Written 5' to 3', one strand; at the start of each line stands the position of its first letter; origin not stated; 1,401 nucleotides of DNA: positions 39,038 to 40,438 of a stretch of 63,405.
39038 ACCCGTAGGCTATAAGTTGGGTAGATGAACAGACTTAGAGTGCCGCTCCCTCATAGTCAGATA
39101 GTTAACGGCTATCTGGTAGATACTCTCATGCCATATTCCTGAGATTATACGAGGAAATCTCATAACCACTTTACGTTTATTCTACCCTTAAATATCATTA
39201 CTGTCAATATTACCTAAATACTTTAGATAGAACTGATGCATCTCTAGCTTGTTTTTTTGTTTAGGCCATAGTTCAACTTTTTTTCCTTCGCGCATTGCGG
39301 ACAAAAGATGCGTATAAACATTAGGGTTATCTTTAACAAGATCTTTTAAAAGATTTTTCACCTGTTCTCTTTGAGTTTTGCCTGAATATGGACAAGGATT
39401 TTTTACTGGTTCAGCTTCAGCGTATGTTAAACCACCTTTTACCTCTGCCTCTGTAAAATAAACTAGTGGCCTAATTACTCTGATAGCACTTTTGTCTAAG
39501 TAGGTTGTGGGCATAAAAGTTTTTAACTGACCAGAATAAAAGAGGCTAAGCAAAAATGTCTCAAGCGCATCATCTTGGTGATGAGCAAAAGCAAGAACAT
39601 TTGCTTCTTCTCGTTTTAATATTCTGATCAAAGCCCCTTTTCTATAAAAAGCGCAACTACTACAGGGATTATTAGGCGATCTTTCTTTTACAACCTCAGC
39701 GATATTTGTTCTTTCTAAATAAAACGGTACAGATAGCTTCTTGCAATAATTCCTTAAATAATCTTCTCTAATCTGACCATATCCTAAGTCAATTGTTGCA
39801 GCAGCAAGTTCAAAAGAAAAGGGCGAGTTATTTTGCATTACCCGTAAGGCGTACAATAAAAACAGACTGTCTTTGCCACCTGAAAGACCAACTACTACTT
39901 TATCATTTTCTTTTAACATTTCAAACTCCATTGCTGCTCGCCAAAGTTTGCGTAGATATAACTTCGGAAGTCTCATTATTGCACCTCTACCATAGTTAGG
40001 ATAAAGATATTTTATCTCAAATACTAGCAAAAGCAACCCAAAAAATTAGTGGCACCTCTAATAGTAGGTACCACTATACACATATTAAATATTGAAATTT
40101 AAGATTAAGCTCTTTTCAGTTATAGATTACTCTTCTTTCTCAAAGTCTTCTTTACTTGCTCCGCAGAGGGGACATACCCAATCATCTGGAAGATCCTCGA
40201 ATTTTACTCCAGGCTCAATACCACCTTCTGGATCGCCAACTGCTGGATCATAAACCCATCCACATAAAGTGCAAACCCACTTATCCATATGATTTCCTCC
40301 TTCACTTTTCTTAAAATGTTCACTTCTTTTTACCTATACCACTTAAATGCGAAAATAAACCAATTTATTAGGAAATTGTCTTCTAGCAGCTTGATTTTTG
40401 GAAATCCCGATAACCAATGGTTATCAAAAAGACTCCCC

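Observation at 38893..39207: Guanine riboswitch with its own promoter, but the terminator lies ~165 nt downstream and the regulated gene is an SPL-type radical SAM enzyme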

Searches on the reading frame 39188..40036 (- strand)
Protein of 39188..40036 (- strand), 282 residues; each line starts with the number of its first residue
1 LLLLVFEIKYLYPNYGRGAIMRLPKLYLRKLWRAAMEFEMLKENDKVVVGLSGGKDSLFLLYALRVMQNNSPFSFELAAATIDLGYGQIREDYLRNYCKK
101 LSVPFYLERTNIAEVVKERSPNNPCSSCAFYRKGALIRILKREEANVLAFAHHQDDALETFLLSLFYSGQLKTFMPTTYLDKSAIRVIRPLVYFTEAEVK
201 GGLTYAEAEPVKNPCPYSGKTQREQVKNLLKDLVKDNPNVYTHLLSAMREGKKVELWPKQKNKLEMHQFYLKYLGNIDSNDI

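Call 7: search_protein_families(library=pfam, proteins=[window:39188-40036:-])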
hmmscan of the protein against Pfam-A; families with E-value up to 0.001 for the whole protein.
window:39188-40036:- (282 aa): 1 family
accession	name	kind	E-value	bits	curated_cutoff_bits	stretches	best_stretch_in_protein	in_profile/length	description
PF01171.26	ATP_bind_3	-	6.2e-20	72.1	27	1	46-208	1-161/182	PP-loop family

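Call 8: search_protein_families(library=ncbifam, proteins=[window:39188-40036:-])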
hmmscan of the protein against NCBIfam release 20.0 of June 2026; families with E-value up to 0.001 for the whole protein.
window:39188-40036:- (282 aa): 6 families
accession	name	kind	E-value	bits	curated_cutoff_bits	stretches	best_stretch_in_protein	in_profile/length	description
NF007972.0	PRK10696.1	equivalog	3.1e-51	174.4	272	1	22-257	19-257/295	tRNA 2-thiocytidine(32) synthetase TtcA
TIGR02432.1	lysidine_TilS_N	equivalog_domain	2.5e-22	79.7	93.6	1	46-226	1-183/189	tRNA lysidine(34) synthetase TilS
NF049949.1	tRNAsynTtuAPyrococ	equivalog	8.4e-14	51.4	450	1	28-265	31-268/292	tRNA-5-methyluridine(54) 2-sulfurtransferase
NF007942.0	PRK10660.1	equivalog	1.4e-10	40.6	606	1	39-199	12-168/439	tRNA lysidine(34) synthetase TilS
NF047749.1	tRNAThiolNcsA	equivalog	1.2e-08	34.4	500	1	44-247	53-274/322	tRNA 2-thiolation protein NcsA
TIGR00269.1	TIGR00269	hypoth_equivalog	5e-06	26.8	62.75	1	186-250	2-66/104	TIGR00269 family protein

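Call 18: find_homologous_proteins(query=window:39188-40036:-, max_evalue=1e-60)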
Query window:39188-40036:- (282 aa): 81 proteins with E <= 1e-60 among 1853 candidates.
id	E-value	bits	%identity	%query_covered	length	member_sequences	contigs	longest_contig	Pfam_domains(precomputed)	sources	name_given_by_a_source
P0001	2.1e-172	590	100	93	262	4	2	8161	PF01171.27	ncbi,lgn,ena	ncbi:MAG: ATP-binding protein [Bacillota bacterium]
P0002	1.5e-130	452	73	93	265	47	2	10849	PF01171.27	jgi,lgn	jgi:tRNA 2-thiocytidine biosynthesis protein TtcA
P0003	4.1e-122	425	70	93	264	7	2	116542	PF01171.27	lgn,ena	-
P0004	5.2e-119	415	69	92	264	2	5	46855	PF01171.27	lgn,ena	-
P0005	2.7e-117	409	69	91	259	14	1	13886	PF01171.27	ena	-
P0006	4.6e-115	402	68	92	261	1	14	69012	PF01171.27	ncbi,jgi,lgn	-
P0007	3.2e-114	399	67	92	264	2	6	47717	PF01171.27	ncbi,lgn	-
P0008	8.1e-110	384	63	93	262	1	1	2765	PF01171.27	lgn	-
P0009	1.5e-72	262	50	90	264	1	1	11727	PF01171.27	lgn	-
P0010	2.1e-72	262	46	89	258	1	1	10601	PF01171.27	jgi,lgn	-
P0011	4.1e-72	261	46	89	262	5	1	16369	PF01171.27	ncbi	-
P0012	8.5e-72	260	46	90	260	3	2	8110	PF01171.27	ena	-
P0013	9.2e-72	260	45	89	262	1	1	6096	PF01171.27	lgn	-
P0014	1.6e-71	259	45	90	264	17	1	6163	PF01171.27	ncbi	-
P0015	2.2e-71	258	44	92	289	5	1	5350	PF01171.27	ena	-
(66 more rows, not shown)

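Call 19: find_encoding_contigs(protein=P0002, flank=4000, max_places=2)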
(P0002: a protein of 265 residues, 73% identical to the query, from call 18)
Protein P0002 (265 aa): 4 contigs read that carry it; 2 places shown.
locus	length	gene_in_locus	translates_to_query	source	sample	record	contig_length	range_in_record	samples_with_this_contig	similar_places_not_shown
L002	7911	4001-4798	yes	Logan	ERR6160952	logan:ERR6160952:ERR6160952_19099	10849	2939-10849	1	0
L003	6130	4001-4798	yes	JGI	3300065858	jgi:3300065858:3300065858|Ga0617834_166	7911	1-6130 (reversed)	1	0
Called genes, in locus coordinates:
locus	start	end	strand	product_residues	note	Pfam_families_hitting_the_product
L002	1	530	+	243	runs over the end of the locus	PF04542:Sigma70_r2, PF04539:Sigma70_r3 (faint), PF08281:Sigma70_r4_2, PF04545:Sigma70_r4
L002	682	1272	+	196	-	PF02834:LigT_PEase (faint), PF13563:2_5_RNA_ligase2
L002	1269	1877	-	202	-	PF03956:Lys_export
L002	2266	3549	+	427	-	PF01547:SBP_bac_1, PF13416:SBP_bac_8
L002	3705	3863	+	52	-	PF00301:Rubredoxin, PF21349:RUBY_RBDX (faint)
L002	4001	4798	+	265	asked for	PF01171:ATP_bind_3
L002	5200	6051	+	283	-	-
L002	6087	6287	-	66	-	PF09723:Zn_ribbon_8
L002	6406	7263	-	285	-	PF01063:Aminotran_4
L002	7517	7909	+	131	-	?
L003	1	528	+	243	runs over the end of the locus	PF04542:Sigma70_r2, PF08281:Sigma70_r4_2, PF04545:Sigma70_r4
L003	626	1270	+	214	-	PF02834:LigT_PEase (faint), PF13563:2_5_RNA_ligase2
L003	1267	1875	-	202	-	PF03956:Lys_export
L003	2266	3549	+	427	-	PF01547:SBP_bac_1, PF13416:SBP_bac_8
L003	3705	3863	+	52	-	PF00301:Rubredoxin, PF21349:RUBY_RBDX (faint)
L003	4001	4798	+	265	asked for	PF01171:ATP_bind_3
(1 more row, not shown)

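Call 20: find_encoding_contigs(protein=P0003, flank=4000, max_places=2)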
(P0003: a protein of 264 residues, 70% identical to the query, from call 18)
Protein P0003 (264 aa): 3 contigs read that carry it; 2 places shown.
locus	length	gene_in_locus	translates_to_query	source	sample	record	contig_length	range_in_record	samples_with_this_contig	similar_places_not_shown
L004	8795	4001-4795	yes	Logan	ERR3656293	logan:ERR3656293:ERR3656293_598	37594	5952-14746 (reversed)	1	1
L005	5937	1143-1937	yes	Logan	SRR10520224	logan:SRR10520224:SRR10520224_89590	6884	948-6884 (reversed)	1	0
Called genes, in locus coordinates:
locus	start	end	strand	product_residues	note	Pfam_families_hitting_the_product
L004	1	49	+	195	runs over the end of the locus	PF02834:LigT_PEase (faint), PF13563:2_5_RNA_ligase2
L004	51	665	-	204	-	PF03956:Lys_export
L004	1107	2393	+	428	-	PF01547:SBP_bac_1, PF13416:SBP_bac_8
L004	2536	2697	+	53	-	PF00301:Rubredoxin, PF21349:RUBY_RBDX (faint)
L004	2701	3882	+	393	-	PF00753:Lactamase_B (weak), PF19583:ODP, PF00258:Flavodoxin_1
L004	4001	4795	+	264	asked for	PF01171:ATP_bind_3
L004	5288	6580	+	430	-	PF01547:SBP_bac_1, PF13416:SBP_bac_8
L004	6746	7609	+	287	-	PF04055:Radical_SAM (weak)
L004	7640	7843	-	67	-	PF09723:Zn_ribbon_8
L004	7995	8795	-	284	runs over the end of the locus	PF01063:Aminotran_4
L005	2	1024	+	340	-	?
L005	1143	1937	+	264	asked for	PF01171:ATP_bind_3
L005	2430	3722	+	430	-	PF01547:SBP_bac_1, PF13416:SBP_bac_8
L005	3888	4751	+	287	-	PF04055:Radical_SAM (weak)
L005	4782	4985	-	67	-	PF09723:Zn_ribbon_8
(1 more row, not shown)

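Call 21: find_encoding_contigs(protein=P0004, flank=4000, max_places=2)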
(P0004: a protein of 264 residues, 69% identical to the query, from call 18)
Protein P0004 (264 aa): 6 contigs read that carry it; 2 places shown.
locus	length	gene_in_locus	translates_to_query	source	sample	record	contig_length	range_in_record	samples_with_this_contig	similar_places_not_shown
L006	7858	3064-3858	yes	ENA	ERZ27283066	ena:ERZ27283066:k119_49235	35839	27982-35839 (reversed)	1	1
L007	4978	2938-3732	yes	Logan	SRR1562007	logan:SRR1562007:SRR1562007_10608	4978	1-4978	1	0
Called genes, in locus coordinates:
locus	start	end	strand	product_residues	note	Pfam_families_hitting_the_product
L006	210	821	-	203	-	PF03956:Lys_export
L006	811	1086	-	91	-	PF03956:Lys_export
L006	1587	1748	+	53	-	PF00301:Rubredoxin, PF21349:RUBY_RBDX (faint)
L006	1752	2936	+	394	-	PF00753:Lactamase_B, PF19583:ODP, PF00258:Flavodoxin_1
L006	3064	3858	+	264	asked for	PF01171:ATP_bind_3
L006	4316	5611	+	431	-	PF01547:SBP_bac_1, PF13416:SBP_bac_8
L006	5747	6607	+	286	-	PF04055:Radical_SAM (weak)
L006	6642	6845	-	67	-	PF09723:Zn_ribbon_8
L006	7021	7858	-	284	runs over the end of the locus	PF01063:Aminotran_4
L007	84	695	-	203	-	PF03956:Lys_export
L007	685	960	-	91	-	PF03956:Lys_export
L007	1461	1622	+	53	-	PF00301:Rubredoxin, PF21349:RUBY_RBDX (faint)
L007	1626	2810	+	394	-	PF00753:Lactamase_B, PF19583:ODP, PF00258:Flavodoxin_1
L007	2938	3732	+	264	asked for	PF01171:ATP_bind_3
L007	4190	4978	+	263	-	?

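Call 22: find_encoding_contigs(protein=P0005, flank=4000, max_places=2)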
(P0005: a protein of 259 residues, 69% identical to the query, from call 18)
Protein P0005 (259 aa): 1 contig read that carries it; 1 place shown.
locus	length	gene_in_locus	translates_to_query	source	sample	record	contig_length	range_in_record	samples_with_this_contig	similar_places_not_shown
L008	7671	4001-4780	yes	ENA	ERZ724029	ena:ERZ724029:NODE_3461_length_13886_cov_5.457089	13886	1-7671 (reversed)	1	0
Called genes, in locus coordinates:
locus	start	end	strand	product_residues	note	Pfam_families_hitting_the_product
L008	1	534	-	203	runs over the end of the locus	PF03956:Lys_export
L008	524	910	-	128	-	PF03956:Lys_export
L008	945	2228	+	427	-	PF01547:SBP_bac_1, PF13416:SBP_bac_8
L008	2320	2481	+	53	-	PF00301:Rubredoxin, PF21349:RUBY_RBDX (faint)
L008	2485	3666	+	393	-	PF00753:Lactamase_B (weak), PF19583:ODP, PF12724:Flavodoxin_5 (faint), PF00258:Flavodoxin_1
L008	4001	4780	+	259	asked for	PF01171:ATP_bind_3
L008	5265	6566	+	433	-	PF01547:SBP_bac_1, PF13416:SBP_bac_8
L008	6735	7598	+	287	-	PF04055:Radical_SAM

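Call 23: find_encoding_contigs(protein=P0007, flank=4000, max_places=2)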
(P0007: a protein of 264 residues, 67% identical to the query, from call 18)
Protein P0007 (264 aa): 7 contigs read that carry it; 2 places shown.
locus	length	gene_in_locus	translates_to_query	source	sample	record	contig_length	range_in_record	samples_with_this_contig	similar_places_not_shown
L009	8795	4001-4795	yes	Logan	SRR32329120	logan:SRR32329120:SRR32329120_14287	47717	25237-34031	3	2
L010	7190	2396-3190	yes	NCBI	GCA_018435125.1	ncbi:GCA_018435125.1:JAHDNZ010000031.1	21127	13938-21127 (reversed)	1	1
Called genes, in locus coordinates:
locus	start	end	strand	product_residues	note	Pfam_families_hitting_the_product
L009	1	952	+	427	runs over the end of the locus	PF01547:SBP_bac_1, PF13416:SBP_bac_8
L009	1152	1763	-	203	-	PF03956:Lys_export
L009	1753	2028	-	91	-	PF03956:Lys_export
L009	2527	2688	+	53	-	PF00301:Rubredoxin, PF21349:RUBY_RBDX (faint)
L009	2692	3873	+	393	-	PF00753:Lactamase_B, PF19583:ODP, PF00258:Flavodoxin_1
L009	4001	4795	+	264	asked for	PF01171:ATP_bind_3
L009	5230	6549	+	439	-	PF01547:SBP_bac_1, PF13416:SBP_bac_8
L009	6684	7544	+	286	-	PF04055:Radical_SAM (weak)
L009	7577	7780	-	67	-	PF09723:Zn_ribbon_8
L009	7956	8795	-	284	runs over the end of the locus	PF01063:Aminotran_4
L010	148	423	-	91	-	PF03956:Lys_export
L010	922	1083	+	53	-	PF00301:Rubredoxin, PF21349:RUBY_RBDX (faint)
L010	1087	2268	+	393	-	PF00753:Lactamase_B, PF19583:ODP, PF00258:Flavodoxin_1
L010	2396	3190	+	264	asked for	PF01171:ATP_bind_3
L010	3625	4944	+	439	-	PF01547:SBP_bac_1, PF13416:SBP_bac_8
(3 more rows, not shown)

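Call 24: find_encoding_contigs(protein=P0008, flank=4000, max_places=1)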
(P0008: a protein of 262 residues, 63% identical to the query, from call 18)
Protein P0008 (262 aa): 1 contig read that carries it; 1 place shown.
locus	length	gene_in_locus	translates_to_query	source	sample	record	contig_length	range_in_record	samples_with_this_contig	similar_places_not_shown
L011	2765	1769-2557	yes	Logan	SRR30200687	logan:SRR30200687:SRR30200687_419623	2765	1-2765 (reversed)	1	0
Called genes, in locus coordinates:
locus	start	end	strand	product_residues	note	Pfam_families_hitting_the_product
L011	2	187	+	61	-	?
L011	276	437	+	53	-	PF00301:Rubredoxin, PF21349:RUBY_RBDX (faint)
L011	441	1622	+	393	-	PF00753:Lactamase_B (weak), PF19583:ODP, PF00258:Flavodoxin_1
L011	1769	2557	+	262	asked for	PF01171:ATP_bind_3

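Call 25: find_encoding_contigs(protein=P0009, flank=4000, max_places=1)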
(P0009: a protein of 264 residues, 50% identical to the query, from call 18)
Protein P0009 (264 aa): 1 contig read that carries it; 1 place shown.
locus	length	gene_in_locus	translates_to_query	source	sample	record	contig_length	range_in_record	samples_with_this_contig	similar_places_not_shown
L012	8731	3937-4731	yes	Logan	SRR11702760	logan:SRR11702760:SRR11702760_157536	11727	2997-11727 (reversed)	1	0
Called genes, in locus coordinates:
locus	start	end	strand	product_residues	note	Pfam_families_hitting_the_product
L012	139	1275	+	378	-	PF06925:MGDG_synth, PF00534:Glycos_transf_1 (weak), PF04101:Glyco_tran_28_C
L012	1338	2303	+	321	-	PF00348:polyprenyl_synt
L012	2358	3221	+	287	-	-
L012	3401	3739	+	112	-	-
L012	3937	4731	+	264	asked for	PF01171:ATP_bind_3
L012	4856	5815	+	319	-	PF00953:Glycos_transf_4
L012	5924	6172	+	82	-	-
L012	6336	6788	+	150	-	PF22381:Staph_reg_Sar_Rot (weak), PF12802:MarR_2, PF01047:MarR, PF13463:HTH_27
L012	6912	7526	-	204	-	PF02245:Pur_DNA_glyco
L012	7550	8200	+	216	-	PF00730:HhH-GPD, PF00633:HHH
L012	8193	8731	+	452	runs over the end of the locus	PF00075:RNase_H, PF25174:Beta-prop_THOC3 (weak), PF24814:WD40_Prp19 (weak), PF21783:YNCE, PF10282:Lactonase, PF23414:Beta-prop_EML_2 (weak), PF25174:Beta-prop_THOC3, PF02239:Cytochrom_D1 (weak), +5 more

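Call 26: find_encoding_contigs(protein=P0011, flank=4000, max_places=1)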
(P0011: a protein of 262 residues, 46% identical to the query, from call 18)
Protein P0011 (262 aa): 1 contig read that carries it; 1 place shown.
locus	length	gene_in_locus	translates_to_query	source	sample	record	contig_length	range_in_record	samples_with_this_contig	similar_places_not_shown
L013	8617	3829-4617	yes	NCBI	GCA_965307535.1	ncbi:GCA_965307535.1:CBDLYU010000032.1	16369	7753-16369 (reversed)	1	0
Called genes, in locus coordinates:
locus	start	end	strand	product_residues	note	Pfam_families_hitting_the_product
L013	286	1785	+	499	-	-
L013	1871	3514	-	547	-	PF01368:DHH, PF00571:CBS, PF07085:DRTGG, PF02603:Hpr_kinase_N (weak), PF00571:CBS, PF02833:DHHA2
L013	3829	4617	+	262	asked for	PF01171:ATP_bind_3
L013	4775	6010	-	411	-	PF00155:Aminotran_1_2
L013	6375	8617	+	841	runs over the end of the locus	PF07517:SecA_DEAD, PF01043:SecA_PP_bind, PF21090:P-loop_SecA, PF07516:SecA_SW, PF02810:SEC-C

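Call 54: search_protein_families(library=ncbifam, proteins=[L004:2701-3882:+], max_evalue=0.001)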
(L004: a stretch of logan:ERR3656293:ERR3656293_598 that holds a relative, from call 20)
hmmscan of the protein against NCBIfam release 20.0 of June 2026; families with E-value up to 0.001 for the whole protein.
L004:2701-3882:+ (393 aa): 11 families
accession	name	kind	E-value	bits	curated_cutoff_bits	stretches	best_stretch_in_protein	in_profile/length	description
NF008887.0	PRK11921.1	equivalog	4.4e-90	302.4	635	1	5-390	4-392/396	anaerobic nitric oxide reductase flavorubredoxin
NF003954.0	PRK05452.1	equivalog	5.9e-69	233.2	711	1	5-389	4-392/479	anaerobic nitric oxide reductase flavorubredoxin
NF004049.0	PRK05568.1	equivalog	3.6e-19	69.5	206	1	250-389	2-139/142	flavodoxin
TIGR01753.1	flav_short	equivalog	4.7e-18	66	123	1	254-389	3-139/140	flavodoxin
NF004050.0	PRK05569.1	subfamily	2.4e-16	60.4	136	1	250-389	2-139/141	flavodoxin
NF005246.0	PRK06756.1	subfamily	5.2e-07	29.7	130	1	252-388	4-142/148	flavodoxin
NF012229.1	bla_class_B_core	domain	7.4e-06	26.2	100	1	34-154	15-138/139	metallo-beta-lactamase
NF033088.2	bla_subclass_B1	equivalog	2.3e-05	24.2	200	1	38-162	35-156/217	subclass B1 metallo-beta-lactamase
NF000469.2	CAR_gen_B3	exception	3.8e-05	22.8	500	1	39-150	78-201/311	CAR family subclass B3 metallo-beta-lactamase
NF002999.0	PRK03767.1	equivalog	0.00011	22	141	1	252-288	4-41/200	NAD(P)H:quinone oxidoreductase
TIGR01755.1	flav_wrbA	equivalog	0.00073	19.6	132.5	0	252-288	3-40/197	NAD(P)H:quinone oxidoreductase type IV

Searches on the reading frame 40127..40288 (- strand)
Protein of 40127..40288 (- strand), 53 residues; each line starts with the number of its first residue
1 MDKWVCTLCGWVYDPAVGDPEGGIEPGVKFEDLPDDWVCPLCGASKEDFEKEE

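Call 7: search_protein_families(library=pfam, proteins=[window:40127-40288:-])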
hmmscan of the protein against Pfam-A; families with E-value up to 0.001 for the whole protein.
window:40127-40288:- (53 aa): 3 families
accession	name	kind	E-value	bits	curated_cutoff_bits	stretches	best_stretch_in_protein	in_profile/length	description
PF00301.25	Rubredoxin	-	1.9e-24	85.9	23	1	3-49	1-47/47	Rubredoxin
PF21349.2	RUBY_RBDX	-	1.5e-06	28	26.5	1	32-50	14-30/30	Rubrerythrin, rubredoxin-like domain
PF04810.20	zf-Sec23_Sec24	-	0.00026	21.4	25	0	26-45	13-32/39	Sec23/Sec24 zinc finger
